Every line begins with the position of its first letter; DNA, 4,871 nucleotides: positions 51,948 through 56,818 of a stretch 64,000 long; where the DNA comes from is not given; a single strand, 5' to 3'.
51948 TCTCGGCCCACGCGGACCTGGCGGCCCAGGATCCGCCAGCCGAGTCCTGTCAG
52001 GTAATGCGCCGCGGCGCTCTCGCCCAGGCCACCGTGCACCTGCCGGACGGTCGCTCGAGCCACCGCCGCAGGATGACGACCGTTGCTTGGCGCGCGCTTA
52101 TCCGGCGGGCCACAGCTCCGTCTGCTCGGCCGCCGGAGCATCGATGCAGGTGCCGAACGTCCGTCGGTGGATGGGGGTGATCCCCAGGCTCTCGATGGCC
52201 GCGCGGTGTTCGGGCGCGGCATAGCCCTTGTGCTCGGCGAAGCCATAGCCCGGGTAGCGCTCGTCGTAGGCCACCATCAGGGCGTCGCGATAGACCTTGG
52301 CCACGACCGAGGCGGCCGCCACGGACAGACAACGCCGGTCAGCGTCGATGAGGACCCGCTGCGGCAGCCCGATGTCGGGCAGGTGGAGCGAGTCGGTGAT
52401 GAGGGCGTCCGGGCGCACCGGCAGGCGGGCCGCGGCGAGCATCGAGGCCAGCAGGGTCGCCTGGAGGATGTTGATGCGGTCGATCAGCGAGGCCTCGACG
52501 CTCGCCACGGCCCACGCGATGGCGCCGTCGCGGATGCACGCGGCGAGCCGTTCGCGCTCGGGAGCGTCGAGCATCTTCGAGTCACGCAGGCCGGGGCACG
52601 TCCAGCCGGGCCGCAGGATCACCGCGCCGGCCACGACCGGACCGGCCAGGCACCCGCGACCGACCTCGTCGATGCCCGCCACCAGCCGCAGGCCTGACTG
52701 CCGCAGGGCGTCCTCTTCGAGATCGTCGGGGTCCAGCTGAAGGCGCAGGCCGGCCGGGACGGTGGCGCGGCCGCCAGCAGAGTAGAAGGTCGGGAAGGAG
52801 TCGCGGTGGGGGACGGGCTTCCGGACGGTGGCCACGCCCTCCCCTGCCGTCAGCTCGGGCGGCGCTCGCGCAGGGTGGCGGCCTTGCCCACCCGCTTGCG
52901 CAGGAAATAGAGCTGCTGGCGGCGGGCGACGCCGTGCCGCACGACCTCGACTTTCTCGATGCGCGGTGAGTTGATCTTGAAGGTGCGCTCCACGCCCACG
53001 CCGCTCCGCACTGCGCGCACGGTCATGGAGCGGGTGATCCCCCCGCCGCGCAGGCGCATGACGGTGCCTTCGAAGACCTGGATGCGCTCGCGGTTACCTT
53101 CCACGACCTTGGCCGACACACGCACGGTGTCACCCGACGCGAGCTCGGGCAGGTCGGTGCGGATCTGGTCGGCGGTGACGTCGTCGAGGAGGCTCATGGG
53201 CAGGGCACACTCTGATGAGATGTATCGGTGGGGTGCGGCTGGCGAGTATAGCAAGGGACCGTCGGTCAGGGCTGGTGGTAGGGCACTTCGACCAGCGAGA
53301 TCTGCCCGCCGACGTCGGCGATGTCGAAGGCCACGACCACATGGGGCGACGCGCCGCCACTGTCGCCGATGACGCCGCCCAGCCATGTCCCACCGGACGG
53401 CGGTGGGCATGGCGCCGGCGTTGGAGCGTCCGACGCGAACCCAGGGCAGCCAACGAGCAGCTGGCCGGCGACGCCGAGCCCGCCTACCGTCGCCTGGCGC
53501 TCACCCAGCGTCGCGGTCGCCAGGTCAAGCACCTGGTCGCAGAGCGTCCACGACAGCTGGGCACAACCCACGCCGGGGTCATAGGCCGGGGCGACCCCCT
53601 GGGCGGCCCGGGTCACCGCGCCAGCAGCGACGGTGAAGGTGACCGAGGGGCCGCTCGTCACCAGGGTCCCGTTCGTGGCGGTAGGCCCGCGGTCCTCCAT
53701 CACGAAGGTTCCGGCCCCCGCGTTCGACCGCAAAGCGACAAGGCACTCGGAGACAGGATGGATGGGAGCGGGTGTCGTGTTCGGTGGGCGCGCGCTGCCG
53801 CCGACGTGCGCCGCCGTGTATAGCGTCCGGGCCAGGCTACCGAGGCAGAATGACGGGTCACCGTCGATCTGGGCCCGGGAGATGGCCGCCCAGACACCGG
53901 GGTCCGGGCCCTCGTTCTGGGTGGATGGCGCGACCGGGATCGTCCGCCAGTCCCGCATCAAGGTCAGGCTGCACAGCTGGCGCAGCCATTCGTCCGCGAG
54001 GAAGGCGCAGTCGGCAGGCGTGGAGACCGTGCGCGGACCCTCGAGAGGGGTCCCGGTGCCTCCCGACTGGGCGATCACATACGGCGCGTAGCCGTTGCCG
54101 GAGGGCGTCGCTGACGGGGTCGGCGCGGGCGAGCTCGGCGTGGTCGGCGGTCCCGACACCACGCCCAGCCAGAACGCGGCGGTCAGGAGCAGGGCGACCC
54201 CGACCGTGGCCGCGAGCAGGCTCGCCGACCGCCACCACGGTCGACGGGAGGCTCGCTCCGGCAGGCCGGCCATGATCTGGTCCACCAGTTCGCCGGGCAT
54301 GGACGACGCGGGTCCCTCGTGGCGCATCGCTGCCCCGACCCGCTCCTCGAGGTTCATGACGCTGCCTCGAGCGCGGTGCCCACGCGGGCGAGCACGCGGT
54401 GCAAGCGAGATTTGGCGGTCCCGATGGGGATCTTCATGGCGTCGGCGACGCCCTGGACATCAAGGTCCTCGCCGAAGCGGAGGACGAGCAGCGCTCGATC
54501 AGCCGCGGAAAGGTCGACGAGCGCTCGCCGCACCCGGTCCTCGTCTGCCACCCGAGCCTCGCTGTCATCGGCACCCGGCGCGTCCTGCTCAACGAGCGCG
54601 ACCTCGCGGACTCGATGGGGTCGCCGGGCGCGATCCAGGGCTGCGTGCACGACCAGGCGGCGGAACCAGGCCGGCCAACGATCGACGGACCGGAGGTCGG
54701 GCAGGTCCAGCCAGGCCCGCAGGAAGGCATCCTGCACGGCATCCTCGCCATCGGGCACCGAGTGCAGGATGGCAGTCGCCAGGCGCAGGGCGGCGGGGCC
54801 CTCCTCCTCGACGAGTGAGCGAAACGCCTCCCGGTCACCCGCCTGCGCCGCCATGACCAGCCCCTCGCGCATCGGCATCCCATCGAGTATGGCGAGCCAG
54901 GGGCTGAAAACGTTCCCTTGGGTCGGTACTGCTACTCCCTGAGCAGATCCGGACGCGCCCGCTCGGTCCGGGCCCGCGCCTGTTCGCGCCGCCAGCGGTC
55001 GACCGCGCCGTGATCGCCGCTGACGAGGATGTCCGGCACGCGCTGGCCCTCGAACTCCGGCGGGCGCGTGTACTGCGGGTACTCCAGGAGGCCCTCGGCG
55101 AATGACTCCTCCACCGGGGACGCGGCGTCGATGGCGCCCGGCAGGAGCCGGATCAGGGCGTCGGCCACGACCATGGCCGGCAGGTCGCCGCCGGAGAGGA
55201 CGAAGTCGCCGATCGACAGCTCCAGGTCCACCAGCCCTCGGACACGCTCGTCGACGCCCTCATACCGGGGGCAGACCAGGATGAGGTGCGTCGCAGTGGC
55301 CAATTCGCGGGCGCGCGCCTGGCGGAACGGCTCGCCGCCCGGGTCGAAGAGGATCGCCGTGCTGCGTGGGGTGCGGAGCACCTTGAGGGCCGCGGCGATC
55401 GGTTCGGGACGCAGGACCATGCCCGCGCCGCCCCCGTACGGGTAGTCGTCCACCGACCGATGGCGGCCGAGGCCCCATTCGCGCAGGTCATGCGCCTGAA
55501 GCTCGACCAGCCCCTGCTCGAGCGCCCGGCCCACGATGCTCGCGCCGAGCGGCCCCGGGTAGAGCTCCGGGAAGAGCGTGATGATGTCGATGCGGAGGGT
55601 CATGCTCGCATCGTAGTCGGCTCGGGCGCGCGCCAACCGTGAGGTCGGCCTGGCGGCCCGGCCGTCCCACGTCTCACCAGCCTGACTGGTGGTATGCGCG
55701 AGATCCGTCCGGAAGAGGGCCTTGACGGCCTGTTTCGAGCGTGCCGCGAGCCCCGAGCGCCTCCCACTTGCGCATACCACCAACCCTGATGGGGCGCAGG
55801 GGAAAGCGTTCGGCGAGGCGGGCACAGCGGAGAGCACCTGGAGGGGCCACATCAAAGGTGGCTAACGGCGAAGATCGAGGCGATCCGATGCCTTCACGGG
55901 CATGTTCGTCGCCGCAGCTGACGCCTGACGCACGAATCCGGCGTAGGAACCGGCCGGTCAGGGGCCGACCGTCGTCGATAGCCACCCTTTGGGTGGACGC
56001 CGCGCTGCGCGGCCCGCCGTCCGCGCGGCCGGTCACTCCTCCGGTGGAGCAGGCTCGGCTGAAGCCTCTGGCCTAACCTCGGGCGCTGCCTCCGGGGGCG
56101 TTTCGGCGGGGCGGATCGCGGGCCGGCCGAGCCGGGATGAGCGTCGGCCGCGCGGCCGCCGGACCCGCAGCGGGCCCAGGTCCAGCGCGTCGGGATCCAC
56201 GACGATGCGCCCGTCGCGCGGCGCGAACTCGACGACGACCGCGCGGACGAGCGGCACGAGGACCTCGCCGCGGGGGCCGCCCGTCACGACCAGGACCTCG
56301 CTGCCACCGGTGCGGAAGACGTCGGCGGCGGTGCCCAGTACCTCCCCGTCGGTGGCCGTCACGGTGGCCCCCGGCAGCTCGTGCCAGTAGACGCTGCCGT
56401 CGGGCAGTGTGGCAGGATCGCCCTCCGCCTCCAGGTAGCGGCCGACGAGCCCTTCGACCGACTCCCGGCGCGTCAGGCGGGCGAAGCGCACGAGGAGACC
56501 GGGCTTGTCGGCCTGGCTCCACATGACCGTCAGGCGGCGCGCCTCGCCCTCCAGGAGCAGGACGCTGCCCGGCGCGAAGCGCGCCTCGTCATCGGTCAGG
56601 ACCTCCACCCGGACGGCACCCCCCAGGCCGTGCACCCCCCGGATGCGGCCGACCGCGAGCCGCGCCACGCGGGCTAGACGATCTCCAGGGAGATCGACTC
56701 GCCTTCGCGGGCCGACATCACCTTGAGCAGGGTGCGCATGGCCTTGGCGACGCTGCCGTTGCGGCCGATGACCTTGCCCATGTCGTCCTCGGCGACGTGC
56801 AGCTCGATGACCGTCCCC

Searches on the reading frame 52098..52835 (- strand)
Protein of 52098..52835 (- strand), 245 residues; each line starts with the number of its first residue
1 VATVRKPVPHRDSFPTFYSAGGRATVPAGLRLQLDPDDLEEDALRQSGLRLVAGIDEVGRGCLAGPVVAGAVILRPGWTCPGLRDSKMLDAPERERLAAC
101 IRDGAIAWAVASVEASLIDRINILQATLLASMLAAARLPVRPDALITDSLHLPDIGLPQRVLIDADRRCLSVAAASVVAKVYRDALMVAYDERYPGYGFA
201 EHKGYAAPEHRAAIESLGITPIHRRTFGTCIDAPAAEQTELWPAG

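Call 64: search_protein_families(library=pfam, proteins=[window:52098-52835:-], max_evalue=0.00001)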
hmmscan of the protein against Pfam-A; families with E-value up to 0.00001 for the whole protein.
window:52098-52835:- (245 aa): 1 family
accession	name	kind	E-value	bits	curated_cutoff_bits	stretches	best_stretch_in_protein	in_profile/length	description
PF01351.25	RNase_HII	-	5e-33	115.1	25.8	1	53-230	1-199/199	Ribonuclease HII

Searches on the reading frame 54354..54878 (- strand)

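Call 64: search_protein_families(library=pfam, proteins=[window:54354-54878:-], max_evalue=0.00001)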
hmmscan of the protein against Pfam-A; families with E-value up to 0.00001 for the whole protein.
window:54354-54878:- (174 aa): 3 families
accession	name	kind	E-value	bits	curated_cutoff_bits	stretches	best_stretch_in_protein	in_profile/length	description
PF04542.20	Sigma70_r2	-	9.7e-10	38.6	24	1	22-86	1-67/71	Sigma-70 region 2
PF08281.18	Sigma70_r4_2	-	2.6e-08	33.8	25.7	1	115-165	3-53/54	Sigma-70, region 4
PF04545.22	Sigma70_r4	-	3.8e-08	33.1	24.1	1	119-165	1-47/50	Sigma-70, region 4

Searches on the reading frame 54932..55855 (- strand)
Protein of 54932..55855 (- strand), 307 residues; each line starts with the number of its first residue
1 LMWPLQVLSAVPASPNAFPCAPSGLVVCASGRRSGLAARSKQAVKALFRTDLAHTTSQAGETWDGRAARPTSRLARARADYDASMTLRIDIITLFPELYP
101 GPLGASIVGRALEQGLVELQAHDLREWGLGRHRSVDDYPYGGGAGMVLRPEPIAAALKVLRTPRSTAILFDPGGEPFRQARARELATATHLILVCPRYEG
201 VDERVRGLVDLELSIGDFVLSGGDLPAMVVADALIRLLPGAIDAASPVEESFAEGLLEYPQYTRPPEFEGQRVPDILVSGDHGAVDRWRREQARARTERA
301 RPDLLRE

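Call 64: search_protein_families(library=pfam, proteins=[window:54932-55855:-], max_evalue=0.00001)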
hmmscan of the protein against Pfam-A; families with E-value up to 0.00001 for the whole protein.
window:54932-55855:- (307 aa): 1 family
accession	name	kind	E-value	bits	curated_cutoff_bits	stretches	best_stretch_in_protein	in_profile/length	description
PF01746.26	tRNA_m1G_MT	-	7.4e-57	192.7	27.3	1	109-302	2-195/195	tRNA (Guanine-1)-methyltransferase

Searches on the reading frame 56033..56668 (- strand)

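Call 64: search_protein_families(library=pfam, proteins=[window:56033-56668:-], max_evalue=0.00001)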
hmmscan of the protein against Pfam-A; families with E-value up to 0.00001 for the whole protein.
window:56033-56668:- (211 aa): 3 families
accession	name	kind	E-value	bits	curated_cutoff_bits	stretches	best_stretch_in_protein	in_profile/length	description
PF01782.24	RimM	-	9.5e-15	55.1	23.5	1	6-81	2-80/84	RimM N-terminal domain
PF24986.1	PRC_RimM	-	2e-09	37.4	27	1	95-159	1-65/69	RimM PRC barrel domain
PF05239.21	PRC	-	2.3e-07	31.1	21.2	1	92-162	3-76/78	PRC-barrel domain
